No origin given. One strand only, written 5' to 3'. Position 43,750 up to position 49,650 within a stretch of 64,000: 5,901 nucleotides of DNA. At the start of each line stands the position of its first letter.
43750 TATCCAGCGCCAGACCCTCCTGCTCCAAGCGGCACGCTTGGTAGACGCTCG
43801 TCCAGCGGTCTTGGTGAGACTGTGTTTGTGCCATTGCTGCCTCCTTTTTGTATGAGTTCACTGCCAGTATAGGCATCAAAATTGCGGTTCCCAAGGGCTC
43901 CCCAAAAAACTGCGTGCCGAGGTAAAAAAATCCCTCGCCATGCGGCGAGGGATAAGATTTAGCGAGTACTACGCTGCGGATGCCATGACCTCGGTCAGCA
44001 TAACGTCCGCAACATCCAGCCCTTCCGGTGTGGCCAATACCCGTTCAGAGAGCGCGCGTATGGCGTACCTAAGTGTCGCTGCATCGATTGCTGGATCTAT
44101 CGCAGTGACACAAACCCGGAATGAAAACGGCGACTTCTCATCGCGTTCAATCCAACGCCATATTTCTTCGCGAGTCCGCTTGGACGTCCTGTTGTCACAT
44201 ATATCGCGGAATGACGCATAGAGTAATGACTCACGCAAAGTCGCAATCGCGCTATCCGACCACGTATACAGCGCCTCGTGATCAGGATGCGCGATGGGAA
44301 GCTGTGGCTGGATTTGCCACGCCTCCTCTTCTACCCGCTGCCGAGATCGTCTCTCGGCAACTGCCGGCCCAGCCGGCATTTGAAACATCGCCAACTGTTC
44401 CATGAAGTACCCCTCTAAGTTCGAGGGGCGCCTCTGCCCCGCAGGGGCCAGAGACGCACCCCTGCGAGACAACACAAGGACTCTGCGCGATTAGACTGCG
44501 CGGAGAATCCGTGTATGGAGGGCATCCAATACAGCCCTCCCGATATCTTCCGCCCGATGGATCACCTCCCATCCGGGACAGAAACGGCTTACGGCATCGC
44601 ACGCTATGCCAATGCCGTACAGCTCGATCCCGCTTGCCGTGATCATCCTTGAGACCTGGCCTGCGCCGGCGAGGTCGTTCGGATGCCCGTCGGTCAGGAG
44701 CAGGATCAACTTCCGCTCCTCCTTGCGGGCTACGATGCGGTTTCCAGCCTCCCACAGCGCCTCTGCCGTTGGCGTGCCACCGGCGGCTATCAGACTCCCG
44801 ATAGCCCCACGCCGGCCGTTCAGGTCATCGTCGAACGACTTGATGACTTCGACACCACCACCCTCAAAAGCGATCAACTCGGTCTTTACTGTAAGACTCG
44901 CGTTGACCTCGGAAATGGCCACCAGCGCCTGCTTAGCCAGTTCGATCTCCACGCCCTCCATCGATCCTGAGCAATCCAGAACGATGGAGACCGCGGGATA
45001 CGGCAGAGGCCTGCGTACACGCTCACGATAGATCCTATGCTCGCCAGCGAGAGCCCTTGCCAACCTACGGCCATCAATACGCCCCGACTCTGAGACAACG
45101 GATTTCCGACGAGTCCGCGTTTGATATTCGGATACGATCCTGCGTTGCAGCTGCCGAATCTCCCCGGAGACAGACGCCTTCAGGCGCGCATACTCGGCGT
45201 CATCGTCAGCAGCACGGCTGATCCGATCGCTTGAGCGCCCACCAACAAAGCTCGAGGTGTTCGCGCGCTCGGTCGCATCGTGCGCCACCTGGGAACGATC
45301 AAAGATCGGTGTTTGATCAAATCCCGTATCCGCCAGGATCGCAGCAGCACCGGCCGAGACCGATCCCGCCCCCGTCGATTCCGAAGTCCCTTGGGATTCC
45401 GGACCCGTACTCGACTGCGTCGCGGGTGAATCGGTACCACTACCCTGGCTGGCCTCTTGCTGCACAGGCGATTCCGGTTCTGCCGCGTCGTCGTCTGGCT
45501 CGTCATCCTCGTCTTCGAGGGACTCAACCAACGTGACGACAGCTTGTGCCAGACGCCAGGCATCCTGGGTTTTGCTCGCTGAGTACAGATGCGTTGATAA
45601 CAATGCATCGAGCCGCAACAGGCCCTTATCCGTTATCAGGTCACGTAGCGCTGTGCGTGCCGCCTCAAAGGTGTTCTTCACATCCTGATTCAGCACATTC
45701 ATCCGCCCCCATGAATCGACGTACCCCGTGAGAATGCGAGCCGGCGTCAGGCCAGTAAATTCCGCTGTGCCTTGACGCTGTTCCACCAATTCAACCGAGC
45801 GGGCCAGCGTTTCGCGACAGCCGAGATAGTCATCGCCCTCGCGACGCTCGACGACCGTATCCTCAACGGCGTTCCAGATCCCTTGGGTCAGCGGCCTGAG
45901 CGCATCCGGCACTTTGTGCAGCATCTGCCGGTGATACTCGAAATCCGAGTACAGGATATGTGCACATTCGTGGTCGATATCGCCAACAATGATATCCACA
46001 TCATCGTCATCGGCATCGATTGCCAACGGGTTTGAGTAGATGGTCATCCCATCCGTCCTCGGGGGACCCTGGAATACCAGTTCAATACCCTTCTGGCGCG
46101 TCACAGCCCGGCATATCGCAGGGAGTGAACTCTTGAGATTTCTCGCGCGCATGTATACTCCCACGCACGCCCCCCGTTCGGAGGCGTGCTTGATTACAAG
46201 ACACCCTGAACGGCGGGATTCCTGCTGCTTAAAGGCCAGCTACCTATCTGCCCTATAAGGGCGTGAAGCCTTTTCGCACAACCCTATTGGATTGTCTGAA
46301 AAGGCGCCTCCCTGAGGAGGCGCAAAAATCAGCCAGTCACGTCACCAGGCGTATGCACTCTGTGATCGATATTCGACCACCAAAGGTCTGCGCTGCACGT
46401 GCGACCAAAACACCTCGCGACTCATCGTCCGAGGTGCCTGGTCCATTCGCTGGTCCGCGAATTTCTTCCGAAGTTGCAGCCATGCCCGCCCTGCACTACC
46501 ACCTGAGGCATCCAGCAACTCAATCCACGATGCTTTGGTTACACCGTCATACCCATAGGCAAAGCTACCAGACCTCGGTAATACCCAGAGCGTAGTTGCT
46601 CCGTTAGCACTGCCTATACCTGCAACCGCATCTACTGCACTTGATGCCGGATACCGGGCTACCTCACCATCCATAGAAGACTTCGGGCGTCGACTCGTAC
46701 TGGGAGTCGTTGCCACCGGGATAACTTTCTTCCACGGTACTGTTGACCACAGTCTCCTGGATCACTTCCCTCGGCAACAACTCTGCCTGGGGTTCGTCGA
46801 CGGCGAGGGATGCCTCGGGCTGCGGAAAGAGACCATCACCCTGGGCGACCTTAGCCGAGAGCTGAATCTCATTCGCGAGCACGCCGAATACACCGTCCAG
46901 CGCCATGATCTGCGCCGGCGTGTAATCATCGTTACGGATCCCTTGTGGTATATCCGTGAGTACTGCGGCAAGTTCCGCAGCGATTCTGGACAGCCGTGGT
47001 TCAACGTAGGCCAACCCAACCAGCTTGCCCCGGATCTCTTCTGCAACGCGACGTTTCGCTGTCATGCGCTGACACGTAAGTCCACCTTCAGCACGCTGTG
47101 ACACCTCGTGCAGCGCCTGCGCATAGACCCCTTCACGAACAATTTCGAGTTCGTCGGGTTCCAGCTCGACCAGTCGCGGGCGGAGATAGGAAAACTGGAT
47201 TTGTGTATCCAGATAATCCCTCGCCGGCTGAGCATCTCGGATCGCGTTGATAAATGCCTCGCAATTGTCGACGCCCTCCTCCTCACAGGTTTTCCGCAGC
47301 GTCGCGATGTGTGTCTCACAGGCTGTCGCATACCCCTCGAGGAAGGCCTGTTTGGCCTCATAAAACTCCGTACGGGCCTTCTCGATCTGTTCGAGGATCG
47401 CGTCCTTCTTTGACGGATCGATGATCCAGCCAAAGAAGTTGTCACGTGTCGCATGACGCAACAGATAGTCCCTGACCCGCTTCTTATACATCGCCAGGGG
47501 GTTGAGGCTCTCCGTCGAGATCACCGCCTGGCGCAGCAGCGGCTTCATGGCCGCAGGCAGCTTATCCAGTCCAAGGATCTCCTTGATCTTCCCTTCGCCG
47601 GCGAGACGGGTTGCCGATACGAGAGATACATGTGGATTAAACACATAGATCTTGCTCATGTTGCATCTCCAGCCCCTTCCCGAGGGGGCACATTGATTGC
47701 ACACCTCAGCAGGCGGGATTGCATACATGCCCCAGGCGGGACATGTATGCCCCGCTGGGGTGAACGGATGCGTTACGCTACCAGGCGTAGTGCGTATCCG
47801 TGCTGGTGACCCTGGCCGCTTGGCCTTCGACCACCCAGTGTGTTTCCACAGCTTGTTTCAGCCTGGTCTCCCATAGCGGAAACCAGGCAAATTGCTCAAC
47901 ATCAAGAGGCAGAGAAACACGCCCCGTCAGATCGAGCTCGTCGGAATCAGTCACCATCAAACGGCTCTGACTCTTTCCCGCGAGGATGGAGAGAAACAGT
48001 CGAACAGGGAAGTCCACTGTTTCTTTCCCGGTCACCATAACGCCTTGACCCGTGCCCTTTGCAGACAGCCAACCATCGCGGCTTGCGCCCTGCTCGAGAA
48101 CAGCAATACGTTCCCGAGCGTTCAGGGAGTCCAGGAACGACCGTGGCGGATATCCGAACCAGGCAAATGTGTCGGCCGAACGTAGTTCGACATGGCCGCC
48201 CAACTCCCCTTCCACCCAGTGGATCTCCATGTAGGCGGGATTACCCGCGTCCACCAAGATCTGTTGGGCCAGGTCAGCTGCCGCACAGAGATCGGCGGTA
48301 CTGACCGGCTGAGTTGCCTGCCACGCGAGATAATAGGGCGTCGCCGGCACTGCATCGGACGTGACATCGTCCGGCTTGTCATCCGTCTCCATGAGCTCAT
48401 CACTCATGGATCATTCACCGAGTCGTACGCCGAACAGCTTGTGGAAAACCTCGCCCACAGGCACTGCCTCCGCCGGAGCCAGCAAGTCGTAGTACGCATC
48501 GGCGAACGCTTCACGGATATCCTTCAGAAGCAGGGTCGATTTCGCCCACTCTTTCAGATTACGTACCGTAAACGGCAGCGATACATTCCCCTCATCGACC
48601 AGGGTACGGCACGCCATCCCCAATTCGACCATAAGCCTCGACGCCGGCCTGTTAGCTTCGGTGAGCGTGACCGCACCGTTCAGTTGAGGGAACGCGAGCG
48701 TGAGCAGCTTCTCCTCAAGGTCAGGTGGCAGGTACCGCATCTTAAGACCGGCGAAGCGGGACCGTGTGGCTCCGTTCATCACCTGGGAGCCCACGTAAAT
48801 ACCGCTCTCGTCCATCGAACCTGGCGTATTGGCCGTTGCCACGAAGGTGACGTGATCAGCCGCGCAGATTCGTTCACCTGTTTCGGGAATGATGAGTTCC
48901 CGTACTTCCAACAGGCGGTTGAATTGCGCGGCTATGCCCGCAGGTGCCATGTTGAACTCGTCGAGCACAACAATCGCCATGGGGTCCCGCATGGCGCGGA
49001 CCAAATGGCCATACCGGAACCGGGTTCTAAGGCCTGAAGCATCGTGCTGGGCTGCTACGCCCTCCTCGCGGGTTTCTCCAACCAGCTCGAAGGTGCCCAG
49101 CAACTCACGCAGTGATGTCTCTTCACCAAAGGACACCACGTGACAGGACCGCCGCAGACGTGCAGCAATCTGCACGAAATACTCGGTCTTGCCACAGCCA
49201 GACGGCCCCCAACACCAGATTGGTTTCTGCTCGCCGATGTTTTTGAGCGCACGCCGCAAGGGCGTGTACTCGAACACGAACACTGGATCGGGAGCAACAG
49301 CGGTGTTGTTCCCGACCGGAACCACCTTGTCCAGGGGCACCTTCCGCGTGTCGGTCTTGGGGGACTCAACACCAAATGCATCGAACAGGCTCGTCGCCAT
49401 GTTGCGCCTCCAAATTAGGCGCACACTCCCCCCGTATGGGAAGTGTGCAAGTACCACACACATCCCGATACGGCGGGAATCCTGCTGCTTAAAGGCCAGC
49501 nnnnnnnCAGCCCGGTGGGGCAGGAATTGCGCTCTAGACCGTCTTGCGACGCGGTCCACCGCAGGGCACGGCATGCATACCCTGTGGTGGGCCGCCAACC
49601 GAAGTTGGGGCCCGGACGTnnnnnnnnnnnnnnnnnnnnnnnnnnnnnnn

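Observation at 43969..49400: CobS/MoxR-like AAA+ and HExxH-vWA pair embedded with four unknown proteins: candidate uncharacterised system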

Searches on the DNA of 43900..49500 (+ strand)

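Call 4: search_dna_similar(query=window:43900-49500:+, collection=plasmids, mode=near, max_rows=20)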
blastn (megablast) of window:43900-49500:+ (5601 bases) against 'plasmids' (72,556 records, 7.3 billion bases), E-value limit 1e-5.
No match.

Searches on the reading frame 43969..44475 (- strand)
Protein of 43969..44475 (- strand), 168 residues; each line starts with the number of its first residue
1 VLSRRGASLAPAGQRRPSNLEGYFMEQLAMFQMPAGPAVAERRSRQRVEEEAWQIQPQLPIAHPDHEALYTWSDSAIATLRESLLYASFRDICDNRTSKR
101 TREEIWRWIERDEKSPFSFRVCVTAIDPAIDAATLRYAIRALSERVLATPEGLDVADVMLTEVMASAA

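Call 3: search_protein_families(library=pfam, proteins=[window:43969-44475:-], max_evalue=0.01)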
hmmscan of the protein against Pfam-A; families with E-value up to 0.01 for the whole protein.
window:43969-44475:- (168 aa): 0 families

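Call 9: search_protein_families(library=phrogs, proteins=[window:43969-44475:-], max_evalue=0.01)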
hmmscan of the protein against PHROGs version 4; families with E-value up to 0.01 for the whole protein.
window:43969-44475:- (168 aa): 0 families

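Call 10: search_protein_families(library=ncbifam, proteins=[window:43969-44475:-], max_evalue=0.01)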
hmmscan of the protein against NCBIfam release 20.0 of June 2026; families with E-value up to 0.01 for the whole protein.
window:43969-44475:- (168 aa): 0 families

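Call 11: search_protein_families(library=padloc, proteins=[window:43969-44475:-], max_evalue=0.01)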
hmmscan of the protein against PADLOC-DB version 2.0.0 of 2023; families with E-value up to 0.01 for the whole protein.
window:43969-44475:- (168 aa): 0 families

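Call 104: search_solved_structures(query=A6, max_evalue=5)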
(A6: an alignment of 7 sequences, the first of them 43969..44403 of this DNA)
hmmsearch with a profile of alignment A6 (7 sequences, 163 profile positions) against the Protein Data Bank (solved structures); distinct sequences matched with E-value up to 5: 4.
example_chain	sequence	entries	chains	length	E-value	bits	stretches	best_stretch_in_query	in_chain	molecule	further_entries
4d49_A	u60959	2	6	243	0.013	18.4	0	72-111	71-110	ARMADILLO REPEAT PROTEIN ARM00027 | YIII(Dq.V1)4CPAF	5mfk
8zah_A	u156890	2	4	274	0.051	16.5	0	59-111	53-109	Magnesium transport protein CorA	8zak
9nba_F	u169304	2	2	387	1.5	11.7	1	86-114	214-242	AUGMIN subunit 6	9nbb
6zsj_C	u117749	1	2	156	2.9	10.8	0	30-103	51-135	EH domain-binding protein 1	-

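Call 105: search_protein_families(library=pfam, alignment_id=A6, max_evalue=1)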
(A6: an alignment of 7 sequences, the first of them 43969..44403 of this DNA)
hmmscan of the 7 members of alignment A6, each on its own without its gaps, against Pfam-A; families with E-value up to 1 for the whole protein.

A. member 1, window:43969-44403:- (144 aa): 0 families

B. families by the number of members that match (of 7 scanned): 1 family
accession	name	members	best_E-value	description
PF14404.11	Strep_pep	1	0.22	Ribosomally synthesized peptide in Streptomyces species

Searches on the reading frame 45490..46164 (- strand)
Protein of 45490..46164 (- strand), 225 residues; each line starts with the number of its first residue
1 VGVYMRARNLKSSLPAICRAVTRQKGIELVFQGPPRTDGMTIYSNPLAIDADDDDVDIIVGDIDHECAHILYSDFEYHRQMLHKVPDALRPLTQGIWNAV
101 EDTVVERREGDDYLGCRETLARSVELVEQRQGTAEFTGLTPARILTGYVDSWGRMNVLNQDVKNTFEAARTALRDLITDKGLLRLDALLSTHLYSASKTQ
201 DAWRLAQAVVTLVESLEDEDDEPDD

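Call 89: predict_structure(alignment_id=A5)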
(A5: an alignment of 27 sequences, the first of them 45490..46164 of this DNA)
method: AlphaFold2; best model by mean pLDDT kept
length: 225 residues; sequences in the alignment: 27
mean_pLDDT: 89.2   pTM: 0.86
mean pLDDT of the five models: 89.2, 88.2, 88.1, 87.0, 86.9
residues with pLDDT >= 90: 156; 70-90: 50; 50-70: 12; < 50: 7
segments of 3 or more residues with pLDDT < 50: 1-5
pLDDT, mean of each block of 10 residues (from residue 1): 50 77 83 86 85 90 94 96 96 97 98 94 94 85 96 98 96 93 97 97 98 83 50
secondary structure, 60 per line:
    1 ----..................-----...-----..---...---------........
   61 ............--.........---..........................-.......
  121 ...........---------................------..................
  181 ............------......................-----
elements in order: H5-22 E28-30 E41-43 H53-72 H75-83 H87-112 H114-131 H141-156 H163-192 H199-220

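Call 91: fold_search(model_id=the predicted structure, library=pdb)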
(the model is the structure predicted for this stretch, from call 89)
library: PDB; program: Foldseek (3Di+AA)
matches with E <= 10: 104; with E <= 0.001: 0
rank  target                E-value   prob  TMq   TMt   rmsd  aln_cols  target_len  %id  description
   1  6qd6_B                1.4e+00  0.05  0.15  0.10  18.0       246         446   10  Molecular scaffolds expand the nanobody toolkit for cryo-EM applications: crystal structure of Mb-cHopQ-Nb207 (released 2019-12-18)
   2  6gn0_A                1.9e+00  0.11  0.24  0.23  17.3       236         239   14  Exoenzyme S from Pseudomonas aeruginosa in complex with human 14-3-3 protein beta, tetrameric crystal form (released 2018-09-26)
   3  6qd6_G                2.2e+00  0.05  0.17  0.09  20.8       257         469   11  Molecular scaffolds expand the nanobody toolkit for cryo-EM applications: crystal structure of Mb-cHopQ-Nb207 (released 2019-12-18)
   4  7sa8                  2.5e+00  0.10  0.27  0.21  15.2       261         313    9  Crystal Structure of the periplasmic lyase AlgL K66A Mutant (released 2022-08-03)
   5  6o60_A                2.6e+00  0.08  0.21  0.16  15.4       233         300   12  Crystal structure of GGTase3-FBXL2-SKP1 complex (released 2019-06-26)
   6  1p8d_A                2.6e+00  0.04  0.17  0.16  20.6       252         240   10  X-Ray Crystal Structure of LXR Ligand Binding Domain with 24(S),25-epoxycholesterol (released 2003-07-08)
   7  6xmj_O                2.6e+00  0.03  0.14  0.15  19.2       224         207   11  Human 20S proteasome bound to an engineered 11S (PA26) activator (released 2020-07-22)
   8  4im0                  2.6e+00  0.02  0.11  0.06  33.2       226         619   11  Structure of Tank-Binding Kinase 1 (released 2013-03-06)
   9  9qef_J                2.8e+00  0.06  0.16  0.17  13.5       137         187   12  Respiratory supercomplex from Mycobacterium smegmatis with decylubiquinone (released 2026-01-21)
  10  6gn0_C                3.0e+00  0.10  0.23  0.22  14.1       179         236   15  Exoenzyme S from Pseudomonas aeruginosa in complex with human 14-3-3 protein beta, tetrameric crystal form (released 2018-09-26)
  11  9ijm_F                3.2e+00  0.03  0.13  0.14  24.4       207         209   14  Bacterial flagellar sodium-driven stator PomA5PomB2 with 100 mM NaCl and 0.1 mM phenamil (released 2025-01-01)
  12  6qd6_E                3.2e+00  0.03  0.15  0.09  18.3       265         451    6  Molecular scaffolds expand the nanobody toolkit for cryo-EM applications: crystal structure of Mb-cHopQ-Nb207 (released 2019-12-18)
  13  8omv_C                3.2e+00  0.02  0.13  0.05  31.4       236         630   13  Crystal structure of the constitutively active S117E/S181E mutant of human IKK2 (released 2024-04-10)
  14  3fyq                  3.4e+00  0.06  0.17  0.19  15.2       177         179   15  Structure of Drosophila melanogaster talin IBS2 domain (residues 1981-2168) (released 2009-02-03)
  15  5l0i                  3.5e+00  0.05  0.16  0.19  17.4       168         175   15  Human metavinculin MVt R975W cardiomyopathy-associated mutant (residues 959-1134) (released 2016-08-31)
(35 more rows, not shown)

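Call 94: fold_search(model_id=the predicted structure, library=viral)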
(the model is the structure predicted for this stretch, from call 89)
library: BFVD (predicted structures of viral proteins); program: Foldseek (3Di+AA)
matches with E <= 10: 138; with E <= 0.001: 16
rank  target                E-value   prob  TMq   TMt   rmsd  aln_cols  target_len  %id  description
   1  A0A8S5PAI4            1.0e-07  1.00  0.71  0.27   4.7       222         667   18  Cobalamin biosynthesis protein [Siphoviridae sp. ctmpG14]
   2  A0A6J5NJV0            1.2e-06  1.00  0.66  0.23   5.6       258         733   21  Cobalt chelatase, CobT subunit [uncultured Caudovirales phage]
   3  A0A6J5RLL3            1.9e-06  1.00  0.64  0.25   7.0       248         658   18  VWFA domain containing protein [uncultured Caudovirales phage]
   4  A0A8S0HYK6            4.7e-05  1.00  0.63  0.63   5.3       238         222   18  (no name in the UniProt tables at hand)
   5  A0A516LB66            4.9e-05  1.00  0.67  0.41   5.2       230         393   16  (no name in the UniProt tables at hand)
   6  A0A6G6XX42            6.2e-05  1.00  0.55  0.20   8.7       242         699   10  (no name in the UniProt tables at hand)
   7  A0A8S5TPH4            1.0e-04  1.00  0.70  0.30   4.5       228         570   19  VWFA domain-containing protein [Podoviridae sp. ct2iq11]
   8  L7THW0                1.2e-04  1.00  0.65  0.22   7.1       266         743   16  von Willebrand factor type A [Haloarcula vallismortis tailed virus 1]
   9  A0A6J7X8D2            1.3e-04  1.00  0.57  0.24  10.0       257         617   16  Cobalamin biosynthesis protein CobT VWA domain containing protein [uncultured Caudovirales phage]
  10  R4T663                2.6e-04  1.00  0.64  0.43   6.3       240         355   13  Uncharacterized protein [Haloarcula hispanica tailed virus 2]
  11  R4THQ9                2.7e-04  1.00  0.65  0.21   5.7       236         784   12  VWFA domain-containing protein [Haloarcula californiae tailed virus 2]
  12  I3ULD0                3.4e-04  1.00  0.57  0.20   5.8       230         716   14  (no name in the UniProt tables at hand)
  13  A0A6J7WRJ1            5.0e-04  1.00  0.56  0.22   6.0       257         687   15  VWFA domain containing protein [uncultured Caudovirales phage]
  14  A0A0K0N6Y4            5.5e-04  1.00  0.60  0.25   6.4       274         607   13  CobT-like cobalamin biosynthesis protein [Gordonia phage GMA7]
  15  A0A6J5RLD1            7.0e-04  1.00  0.60  0.23   6.5       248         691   17  VWFA domain containing protein [uncultured Caudovirales phage]
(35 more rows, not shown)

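Call 95: search_protein_representatives(protein=window:45490-46164:-)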
Query: 225 residues. Proteins with E-value up to 0.001 (for the whole library): 705; up to 1e-10: 55; up to 1e-30: 10. The best 150 are listed.
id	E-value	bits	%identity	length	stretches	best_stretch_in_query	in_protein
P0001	9.6e-135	463.3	95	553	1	5-224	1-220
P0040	1.7e-69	250.0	52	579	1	6-223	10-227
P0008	2.1e-65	236.6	53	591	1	6-221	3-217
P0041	9.5e-57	208.3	46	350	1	6-223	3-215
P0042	7.6e-55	202.1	48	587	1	5-222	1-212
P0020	2.2e-53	197.3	49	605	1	6-223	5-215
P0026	1.5e-52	194.6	45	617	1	6-221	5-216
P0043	6.8e-52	192.4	47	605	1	6-215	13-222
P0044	2.3e-47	177.7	41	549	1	6-224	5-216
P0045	9.7e-42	159.3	44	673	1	8-215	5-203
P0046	5.2e-28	114.4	35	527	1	3-225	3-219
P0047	1.5e-24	103.1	36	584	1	10-221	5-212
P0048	1.7e-20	89.8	32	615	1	6-223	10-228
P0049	1.3e-18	83.6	33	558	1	10-224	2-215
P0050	5.4e-18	81.6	33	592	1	8-221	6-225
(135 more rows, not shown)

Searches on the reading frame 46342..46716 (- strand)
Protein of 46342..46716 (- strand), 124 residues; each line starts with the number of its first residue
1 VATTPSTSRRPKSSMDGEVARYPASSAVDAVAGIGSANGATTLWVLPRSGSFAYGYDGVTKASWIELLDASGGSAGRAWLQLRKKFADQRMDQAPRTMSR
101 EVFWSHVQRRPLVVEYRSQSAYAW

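Call 3: search_protein_families(library=pfam, proteins=[window:46342-46716:-], max_evalue=0.01)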
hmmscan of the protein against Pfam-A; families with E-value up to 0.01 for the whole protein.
window:46342-46716:- (124 aa): 0 families

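Call 9: search_protein_families(library=phrogs, proteins=[window:46342-46716:-], max_evalue=0.01)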
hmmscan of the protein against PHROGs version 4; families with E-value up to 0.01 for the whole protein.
window:46342-46716:- (124 aa): 0 families

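Call 10: search_protein_families(library=ncbifam, proteins=[window:46342-46716:-], max_evalue=0.01)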
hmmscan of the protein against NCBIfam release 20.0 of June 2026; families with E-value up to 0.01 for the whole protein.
window:46342-46716:- (124 aa): 0 families

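Call 11: search_protein_families(library=padloc, proteins=[window:46342-46716:-], max_evalue=0.01)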
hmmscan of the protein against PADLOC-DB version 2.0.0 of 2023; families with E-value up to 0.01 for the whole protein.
window:46342-46716:- (124 aa): 0 families

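Call 113: find_homologous_proteins(query=window:46342-46716:-, max_evalue=0.01)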
Query window:46342-46716:- (124 aa): 1 proteins with E <= 0.01 among 28 candidates.
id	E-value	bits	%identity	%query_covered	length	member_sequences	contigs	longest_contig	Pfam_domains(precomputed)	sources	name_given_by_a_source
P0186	4.5e-62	225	95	89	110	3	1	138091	-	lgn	-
